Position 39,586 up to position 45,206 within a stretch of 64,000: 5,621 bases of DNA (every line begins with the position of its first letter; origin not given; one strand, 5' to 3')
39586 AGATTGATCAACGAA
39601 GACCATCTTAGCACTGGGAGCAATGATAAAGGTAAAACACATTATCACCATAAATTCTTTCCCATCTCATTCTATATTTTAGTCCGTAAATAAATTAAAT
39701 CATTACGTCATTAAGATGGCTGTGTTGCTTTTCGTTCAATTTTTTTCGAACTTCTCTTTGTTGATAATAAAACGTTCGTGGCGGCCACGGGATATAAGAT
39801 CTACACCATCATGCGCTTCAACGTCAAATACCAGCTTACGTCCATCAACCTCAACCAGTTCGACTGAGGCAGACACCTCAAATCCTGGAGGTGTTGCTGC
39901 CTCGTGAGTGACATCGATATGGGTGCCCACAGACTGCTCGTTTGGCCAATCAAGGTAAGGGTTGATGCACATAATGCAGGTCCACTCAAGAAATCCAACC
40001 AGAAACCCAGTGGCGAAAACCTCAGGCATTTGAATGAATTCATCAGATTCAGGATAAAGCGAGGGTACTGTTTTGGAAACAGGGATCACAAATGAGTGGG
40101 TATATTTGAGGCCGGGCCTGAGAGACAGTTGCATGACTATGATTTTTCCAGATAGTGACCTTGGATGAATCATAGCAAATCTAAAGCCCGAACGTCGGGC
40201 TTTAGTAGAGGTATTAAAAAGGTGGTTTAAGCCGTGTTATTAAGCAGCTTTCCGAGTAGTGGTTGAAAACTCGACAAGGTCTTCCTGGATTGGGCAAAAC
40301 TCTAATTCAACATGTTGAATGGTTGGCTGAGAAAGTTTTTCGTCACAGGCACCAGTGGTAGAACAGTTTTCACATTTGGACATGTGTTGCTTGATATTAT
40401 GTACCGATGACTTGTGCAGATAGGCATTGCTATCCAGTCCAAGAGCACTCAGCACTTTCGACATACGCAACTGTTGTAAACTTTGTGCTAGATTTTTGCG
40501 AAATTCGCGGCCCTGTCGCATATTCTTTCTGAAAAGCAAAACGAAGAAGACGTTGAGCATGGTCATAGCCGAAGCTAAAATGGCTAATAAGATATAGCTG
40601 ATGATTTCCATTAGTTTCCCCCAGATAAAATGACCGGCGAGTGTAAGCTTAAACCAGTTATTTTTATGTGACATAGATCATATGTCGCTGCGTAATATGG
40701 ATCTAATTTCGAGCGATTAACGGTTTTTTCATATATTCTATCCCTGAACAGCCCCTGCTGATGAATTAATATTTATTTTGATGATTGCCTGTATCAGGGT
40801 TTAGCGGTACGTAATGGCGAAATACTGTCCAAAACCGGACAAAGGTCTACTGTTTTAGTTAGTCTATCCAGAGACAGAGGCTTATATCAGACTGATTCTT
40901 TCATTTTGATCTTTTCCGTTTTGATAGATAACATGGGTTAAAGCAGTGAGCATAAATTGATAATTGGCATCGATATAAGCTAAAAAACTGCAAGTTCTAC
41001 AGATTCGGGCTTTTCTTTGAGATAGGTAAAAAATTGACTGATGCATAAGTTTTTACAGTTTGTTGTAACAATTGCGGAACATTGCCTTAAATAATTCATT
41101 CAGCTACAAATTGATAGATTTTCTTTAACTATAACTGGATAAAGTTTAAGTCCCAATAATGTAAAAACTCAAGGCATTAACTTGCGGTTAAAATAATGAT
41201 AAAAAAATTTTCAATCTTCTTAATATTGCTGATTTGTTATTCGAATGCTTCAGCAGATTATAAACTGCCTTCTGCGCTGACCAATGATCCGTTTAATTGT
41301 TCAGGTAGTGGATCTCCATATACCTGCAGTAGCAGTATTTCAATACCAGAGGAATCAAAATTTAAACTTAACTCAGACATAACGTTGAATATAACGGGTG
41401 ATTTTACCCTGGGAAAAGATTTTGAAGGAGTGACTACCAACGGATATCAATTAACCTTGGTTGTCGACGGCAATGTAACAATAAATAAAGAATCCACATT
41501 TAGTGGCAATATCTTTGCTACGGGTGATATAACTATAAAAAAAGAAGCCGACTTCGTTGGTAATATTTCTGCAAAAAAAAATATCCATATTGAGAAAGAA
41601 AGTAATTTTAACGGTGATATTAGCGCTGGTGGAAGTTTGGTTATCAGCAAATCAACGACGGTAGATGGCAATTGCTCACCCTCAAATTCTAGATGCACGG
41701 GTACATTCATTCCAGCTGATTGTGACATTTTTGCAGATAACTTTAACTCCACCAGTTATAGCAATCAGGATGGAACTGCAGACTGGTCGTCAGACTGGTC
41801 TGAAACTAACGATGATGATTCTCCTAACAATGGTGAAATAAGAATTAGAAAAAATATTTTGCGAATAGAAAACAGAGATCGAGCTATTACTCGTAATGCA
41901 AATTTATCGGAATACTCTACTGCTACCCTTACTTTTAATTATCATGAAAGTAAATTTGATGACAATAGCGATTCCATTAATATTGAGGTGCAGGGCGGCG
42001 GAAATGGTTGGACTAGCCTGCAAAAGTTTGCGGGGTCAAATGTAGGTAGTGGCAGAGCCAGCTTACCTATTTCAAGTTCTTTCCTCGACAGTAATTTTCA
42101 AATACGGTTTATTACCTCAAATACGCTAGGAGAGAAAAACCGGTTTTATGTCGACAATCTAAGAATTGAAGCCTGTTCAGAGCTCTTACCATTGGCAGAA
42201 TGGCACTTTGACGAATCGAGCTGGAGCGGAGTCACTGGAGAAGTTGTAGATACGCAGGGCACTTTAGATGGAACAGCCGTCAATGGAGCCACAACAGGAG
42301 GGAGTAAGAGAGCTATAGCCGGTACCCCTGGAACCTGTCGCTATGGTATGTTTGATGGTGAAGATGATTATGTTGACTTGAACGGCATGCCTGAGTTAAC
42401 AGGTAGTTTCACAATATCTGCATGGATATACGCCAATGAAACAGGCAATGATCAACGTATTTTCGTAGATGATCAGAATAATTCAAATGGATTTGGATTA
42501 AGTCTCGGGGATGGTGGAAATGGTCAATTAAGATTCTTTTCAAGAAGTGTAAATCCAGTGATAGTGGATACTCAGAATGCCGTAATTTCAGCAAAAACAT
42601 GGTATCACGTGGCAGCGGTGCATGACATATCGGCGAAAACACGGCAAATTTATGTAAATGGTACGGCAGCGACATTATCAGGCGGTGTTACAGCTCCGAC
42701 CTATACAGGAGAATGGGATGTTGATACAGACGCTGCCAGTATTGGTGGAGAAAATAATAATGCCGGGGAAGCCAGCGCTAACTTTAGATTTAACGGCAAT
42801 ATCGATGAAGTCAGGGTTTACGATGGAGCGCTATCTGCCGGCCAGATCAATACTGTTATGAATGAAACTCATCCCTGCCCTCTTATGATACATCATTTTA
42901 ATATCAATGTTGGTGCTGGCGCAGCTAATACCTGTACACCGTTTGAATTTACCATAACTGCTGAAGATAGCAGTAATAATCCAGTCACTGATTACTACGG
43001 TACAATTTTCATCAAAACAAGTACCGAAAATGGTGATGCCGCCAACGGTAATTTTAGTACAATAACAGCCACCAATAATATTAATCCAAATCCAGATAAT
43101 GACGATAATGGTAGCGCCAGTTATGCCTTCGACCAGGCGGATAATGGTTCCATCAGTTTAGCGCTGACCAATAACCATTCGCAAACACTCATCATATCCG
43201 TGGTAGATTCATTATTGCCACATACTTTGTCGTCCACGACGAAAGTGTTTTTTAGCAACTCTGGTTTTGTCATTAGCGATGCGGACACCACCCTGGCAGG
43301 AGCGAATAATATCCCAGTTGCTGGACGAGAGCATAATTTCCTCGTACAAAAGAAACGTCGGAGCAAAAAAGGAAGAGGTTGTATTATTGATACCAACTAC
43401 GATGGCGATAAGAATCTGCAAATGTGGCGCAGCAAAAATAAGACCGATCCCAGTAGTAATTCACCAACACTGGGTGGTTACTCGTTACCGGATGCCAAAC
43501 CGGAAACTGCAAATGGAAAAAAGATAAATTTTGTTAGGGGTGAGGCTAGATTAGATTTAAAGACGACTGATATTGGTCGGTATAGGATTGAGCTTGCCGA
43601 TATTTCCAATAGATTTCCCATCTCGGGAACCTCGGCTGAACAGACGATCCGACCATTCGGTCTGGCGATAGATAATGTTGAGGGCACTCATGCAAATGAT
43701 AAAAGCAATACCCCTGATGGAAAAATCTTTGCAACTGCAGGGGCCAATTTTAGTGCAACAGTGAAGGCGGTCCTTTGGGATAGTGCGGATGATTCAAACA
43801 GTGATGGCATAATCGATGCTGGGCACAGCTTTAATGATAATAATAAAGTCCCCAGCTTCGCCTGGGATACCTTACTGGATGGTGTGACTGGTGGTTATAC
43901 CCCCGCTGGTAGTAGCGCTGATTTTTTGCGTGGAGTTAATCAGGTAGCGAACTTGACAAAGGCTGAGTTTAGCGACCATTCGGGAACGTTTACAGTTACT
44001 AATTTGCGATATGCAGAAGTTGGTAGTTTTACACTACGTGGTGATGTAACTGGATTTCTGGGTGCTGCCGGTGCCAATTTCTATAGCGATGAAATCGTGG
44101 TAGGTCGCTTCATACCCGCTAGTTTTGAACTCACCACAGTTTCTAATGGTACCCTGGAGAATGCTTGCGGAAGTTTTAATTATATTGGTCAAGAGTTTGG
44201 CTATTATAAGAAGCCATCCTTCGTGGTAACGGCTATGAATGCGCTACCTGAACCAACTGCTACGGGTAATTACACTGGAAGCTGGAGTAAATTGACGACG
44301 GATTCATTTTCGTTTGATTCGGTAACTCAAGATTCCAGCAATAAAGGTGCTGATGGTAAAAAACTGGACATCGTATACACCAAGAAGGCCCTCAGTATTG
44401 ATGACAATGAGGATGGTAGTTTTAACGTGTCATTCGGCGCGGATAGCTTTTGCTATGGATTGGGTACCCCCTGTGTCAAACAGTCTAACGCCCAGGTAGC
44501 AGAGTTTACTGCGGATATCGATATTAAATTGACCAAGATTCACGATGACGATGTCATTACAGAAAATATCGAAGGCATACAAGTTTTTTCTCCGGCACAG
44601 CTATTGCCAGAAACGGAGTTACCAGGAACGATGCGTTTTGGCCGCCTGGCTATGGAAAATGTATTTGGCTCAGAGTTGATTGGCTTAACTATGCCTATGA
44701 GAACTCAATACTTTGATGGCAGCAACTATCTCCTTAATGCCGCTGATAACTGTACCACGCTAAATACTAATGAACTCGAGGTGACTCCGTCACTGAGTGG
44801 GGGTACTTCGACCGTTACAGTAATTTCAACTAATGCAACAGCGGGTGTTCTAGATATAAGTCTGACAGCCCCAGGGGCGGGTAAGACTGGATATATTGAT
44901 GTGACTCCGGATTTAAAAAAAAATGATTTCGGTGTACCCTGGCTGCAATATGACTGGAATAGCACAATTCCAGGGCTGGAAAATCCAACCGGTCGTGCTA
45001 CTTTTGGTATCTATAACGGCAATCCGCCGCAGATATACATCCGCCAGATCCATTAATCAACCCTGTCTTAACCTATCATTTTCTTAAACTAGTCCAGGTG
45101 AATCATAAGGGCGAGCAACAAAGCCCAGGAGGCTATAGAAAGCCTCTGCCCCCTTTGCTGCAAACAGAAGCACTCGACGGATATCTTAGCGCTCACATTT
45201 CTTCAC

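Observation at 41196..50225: Tandem pair of giant secreted MshQ-like LamG proteins with no pilus machinery nearby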

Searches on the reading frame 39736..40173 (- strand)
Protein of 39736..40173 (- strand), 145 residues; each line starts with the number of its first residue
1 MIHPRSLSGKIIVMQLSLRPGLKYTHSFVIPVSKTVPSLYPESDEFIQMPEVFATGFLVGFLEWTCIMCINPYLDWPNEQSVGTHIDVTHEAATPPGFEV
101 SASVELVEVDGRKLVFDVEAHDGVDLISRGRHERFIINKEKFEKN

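Call 11: search_protein_families(library=pfam, proteins=[window:39736-40173:-], max_evalue=0.00001)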
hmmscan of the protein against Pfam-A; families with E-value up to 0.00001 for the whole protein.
window:39736-40173:- (145 aa): 1 family
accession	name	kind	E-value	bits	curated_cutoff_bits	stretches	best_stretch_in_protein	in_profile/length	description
PF22636.2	FlK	-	7.3e-31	106.8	27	1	48-140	12-103/103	Fluoroacetyl-CoA-specific thioesterase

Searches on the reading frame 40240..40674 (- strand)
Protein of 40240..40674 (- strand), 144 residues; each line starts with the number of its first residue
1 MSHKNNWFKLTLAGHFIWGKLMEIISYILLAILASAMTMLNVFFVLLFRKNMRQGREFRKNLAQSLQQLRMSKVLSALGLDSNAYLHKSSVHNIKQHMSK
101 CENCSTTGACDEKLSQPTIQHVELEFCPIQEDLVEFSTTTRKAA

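Call 11: search_protein_families(library=pfam, proteins=[window:40240-40674:-], max_evalue=0.00001)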
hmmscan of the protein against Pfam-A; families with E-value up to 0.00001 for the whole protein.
window:40240-40674:- (144 aa): 0 families

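Call 77: search_protein_families(library=pfam, proteins=[window:40240-40674:-], max_evalue=0.01)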
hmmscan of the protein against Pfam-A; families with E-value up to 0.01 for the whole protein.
window:40240-40674:- (144 aa): 1 family
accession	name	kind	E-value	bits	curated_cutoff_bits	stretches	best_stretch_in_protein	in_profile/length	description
PF20056.4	DUF6455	-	0.0016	18.9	23.7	1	71-127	14-73/85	Family of unknown function (DUF6455)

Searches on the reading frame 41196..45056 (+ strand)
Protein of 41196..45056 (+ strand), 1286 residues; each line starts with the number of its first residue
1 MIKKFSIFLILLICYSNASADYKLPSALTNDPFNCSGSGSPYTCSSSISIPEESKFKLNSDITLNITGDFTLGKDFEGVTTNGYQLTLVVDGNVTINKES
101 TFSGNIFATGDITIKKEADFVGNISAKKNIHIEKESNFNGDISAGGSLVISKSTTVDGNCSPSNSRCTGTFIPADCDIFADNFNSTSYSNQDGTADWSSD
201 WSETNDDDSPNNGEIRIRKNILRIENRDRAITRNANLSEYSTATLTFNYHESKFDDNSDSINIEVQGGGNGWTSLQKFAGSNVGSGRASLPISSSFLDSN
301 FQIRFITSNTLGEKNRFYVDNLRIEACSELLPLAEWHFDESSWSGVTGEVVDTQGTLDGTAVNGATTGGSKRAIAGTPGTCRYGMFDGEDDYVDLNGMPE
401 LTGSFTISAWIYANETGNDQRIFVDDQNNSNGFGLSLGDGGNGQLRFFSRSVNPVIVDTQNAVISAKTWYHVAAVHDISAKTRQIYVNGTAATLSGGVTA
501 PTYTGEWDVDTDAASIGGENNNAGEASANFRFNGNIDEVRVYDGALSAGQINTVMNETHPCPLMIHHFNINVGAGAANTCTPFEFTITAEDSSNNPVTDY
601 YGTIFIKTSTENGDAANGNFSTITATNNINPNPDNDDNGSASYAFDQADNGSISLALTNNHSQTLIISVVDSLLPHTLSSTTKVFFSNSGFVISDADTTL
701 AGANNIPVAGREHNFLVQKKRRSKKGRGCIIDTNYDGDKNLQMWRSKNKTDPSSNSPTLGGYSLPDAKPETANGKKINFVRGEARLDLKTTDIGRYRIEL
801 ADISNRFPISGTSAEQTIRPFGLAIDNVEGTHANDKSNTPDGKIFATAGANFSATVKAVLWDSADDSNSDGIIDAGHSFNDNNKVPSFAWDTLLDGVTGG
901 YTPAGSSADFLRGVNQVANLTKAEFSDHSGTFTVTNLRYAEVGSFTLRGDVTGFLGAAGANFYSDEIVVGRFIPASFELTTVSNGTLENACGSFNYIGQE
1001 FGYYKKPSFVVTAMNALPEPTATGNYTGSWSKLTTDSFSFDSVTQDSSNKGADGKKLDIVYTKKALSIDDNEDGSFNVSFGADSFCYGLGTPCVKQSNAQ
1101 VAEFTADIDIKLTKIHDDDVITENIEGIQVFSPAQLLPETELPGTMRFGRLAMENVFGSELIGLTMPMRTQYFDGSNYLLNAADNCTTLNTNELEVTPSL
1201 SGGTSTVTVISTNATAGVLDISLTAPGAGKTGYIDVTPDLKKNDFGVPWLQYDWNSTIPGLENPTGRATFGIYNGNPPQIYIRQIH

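Call 3: search_protein_families(library=pfam, proteins=[window:41196-45056:+], max_evalue=0.1)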
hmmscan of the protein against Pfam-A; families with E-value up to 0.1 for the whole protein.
window:41196-45056:+ (1286 aa): 6 families
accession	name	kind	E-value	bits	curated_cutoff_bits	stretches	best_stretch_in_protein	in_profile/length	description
PF20419.3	DUF6701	-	2e-88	298.4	27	1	683-1283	14-575/577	Family of unknown function (DUF6701)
PF13385.13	Laminin_G_3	-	7.3e-27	94.8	27.6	1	387-551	1-150/151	Concanavalin A-like lectin/glucanases superfamily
PF04519.19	Bactofilin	-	1.3e-08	35.5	27.9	2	88-160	29-97/98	Polymer-forming cytoskeletal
PF11999.13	Ice_binding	-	3.1e-05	24.2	28.7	1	66-133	132-203/208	Ice-binding-like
PF02973.23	Sialidase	-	0.00047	20.2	26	1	448-555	84-185/189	Sialidase, N-terminal domain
PF00354.24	Pentaxin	-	0.043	13.9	25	1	461-559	80-171/194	Pentaxin family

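Call 4: search_protein_families(library=ncbifam, proteins=[window:41196-45056:+], max_evalue=0.1)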
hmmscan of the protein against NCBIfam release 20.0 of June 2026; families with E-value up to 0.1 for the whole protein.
window:41196-45056:+ (1286 aa): 1 family
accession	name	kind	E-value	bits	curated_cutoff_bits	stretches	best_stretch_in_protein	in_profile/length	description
NF052521.1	TafC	equivalog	3.1e-10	39.7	410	1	334-557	150-362/373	TafC family fimbrial protein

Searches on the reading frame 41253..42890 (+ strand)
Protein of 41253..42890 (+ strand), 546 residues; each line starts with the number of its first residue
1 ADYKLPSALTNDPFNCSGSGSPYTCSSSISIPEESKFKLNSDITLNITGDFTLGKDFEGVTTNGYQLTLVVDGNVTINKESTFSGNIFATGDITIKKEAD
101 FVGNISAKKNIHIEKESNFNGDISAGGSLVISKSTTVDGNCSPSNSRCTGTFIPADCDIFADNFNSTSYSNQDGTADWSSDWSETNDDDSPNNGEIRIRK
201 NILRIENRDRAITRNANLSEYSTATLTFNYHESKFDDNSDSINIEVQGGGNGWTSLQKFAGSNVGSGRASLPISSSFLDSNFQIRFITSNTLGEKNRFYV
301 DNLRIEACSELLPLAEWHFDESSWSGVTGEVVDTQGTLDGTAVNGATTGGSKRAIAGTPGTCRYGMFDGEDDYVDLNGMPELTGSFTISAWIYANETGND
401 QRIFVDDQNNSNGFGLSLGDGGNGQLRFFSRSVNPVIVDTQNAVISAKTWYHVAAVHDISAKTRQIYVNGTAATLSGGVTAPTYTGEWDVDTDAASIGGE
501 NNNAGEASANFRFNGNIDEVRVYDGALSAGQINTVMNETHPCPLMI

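Call 48: predict_structure(alignment_id=A3)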
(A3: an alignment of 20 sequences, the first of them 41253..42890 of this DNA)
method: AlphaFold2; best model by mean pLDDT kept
length: 546 residues; sequences in the alignment: 20
mean_pLDDT: 77.1   pTM: 0.46
mean pLDDT of the five models: 77.1, 75.0, 74.2, 74.0, 73.7
residues with pLDDT >= 90: 178; 70-90: 219; 50-70: 86; < 50: 63
segments of 3 or more residues with pLDDT < 50: 151-154, 320-363, 501-508, 542-546
pLDDT, mean of each block of 10 residues (from residue 1): 90 85 90 92 93 91 89 92 91 90 90 90 83 85 75 63 91 85 92 92 94 92 91 90 94 94 90 88 96 91 87 55 35 29 31 32 51 54 74 71 54 55 71 79 81 86 88 89 80 57 47 69 76 69 40
secondary structure, 60 per line:
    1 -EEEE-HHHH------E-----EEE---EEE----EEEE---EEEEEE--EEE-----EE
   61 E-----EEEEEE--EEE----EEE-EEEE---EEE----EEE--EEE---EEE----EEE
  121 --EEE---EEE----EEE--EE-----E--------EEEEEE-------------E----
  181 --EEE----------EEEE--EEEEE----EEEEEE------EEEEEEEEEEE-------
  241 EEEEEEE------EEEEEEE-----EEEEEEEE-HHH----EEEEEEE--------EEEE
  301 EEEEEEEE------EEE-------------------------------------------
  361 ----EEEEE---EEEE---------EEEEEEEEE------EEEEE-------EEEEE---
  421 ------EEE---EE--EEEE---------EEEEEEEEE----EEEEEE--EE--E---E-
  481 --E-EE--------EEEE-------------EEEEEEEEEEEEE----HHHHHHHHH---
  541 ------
elements in order: E2-5 H7-10 E23-25 E29-31 E36-39 E43-48 E51-53 E59-61 E67-72 E75-77 E82-84 E86-89 E93-95 E100-102 E105-107 E111-113 E118-120 E123-125 E129-131 E136-138 E157-162 E183-185 E196-199 E202-206 E211-216 E223-233 E241-247 E254-260 E266-273 E282-288 E297-308 E315-317 E365-369 E373-376 E386-394 E401-405 E413-417 E427-429 E437-440 E450-458 E463-468 E495-498 E512-524 H529-537

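Call 53: fold_search(model_id=the predicted structure, library=pdb)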
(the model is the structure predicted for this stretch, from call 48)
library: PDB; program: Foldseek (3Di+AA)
matches with E <= 10: 1783; with E <= 0.001: 96
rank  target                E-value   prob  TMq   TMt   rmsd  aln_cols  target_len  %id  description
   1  6a48                  2.0e-06  1.00  0.19  0.17  20.3       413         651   11  Crystal structure of reelin N-terminal region (released 2019-06-19)
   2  4dqa                  3.2e-06  1.00  0.22  0.33  22.3       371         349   17  Crystal structure of a putative carbohydrate binding protein (BACOVA_03559) from Bacteroides ovatus ATCC 8483 at 1.50 A  (released 2012-03-21)
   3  9k6n_B                4.7e-06  1.00  0.21  0.49   8.1       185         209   16  Pentraxin Domain of PTX3 Tetramer (released 2025-10-22)
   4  9k6u_A                5.5e-06  1.00  0.20  0.49   8.0       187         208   16  Pentraxin Domain of PTX3 Octamer (released 2025-10-22)
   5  9k6v_A                8.5e-06  1.00  0.20  0.50   7.5       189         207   16  Pentraxin Domain of PTX3 Hexamer (released 2025-10-22)
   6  8pvq                  8.9e-06  1.00  0.22  0.54   7.2       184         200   15  Crystal Structure of Human PTX3 C-terminal domain (released 2024-07-24)
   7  6lvd_A                9.8e-06  1.00  0.22  0.16   8.6       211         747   13  Structure of Dimethylformamidase, tetramer, Y440A mutant (released 2020-06-03)
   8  2jd4_A                1.1e-05  1.00  0.23  0.32  17.1       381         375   11  Mouse laminin alpha1 chain, domains LG4-5 (released 2007-02-27)
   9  7zl1_A                1.2e-05  1.00  0.24  0.57   5.1       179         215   17  PTX3 Pentraxin Domain (released 2022-08-03)
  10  3flp_A                1.5e-05  1.00  0.24  0.53   5.3       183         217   17  Crystal structure of native heptameric SAP-like pentraxin from Limulus polyphemus (released 2009-01-20)
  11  1lj7_C                1.7e-05  1.00  0.21  0.50   7.5       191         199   18  Crystal structure of calcium-depleted human C-reactive protein from perfectly twinned data (released 2002-06-05)
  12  1lj7_H                1.7e-05  1.00  0.21  0.49   7.3       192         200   18  Crystal structure of calcium-depleted human C-reactive protein from perfectly twinned data (released 2002-06-05)
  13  9a24_A                1.8e-05  1.00  0.21  0.31   8.1       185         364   15  PTX3 hybrid cryoEM and AlphaFold model (released 2022-07-29)
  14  9k6n_A                2.0e-05  1.00  0.24  0.60   4.9       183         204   16  Pentraxin Domain of PTX3 Tetramer (released 2025-10-22)
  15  5ik8_B                2.0e-05  1.00  0.23  0.32  20.2       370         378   13  Laminin A2LG45 I-form, G6/7 bound. (released 2016-08-10)
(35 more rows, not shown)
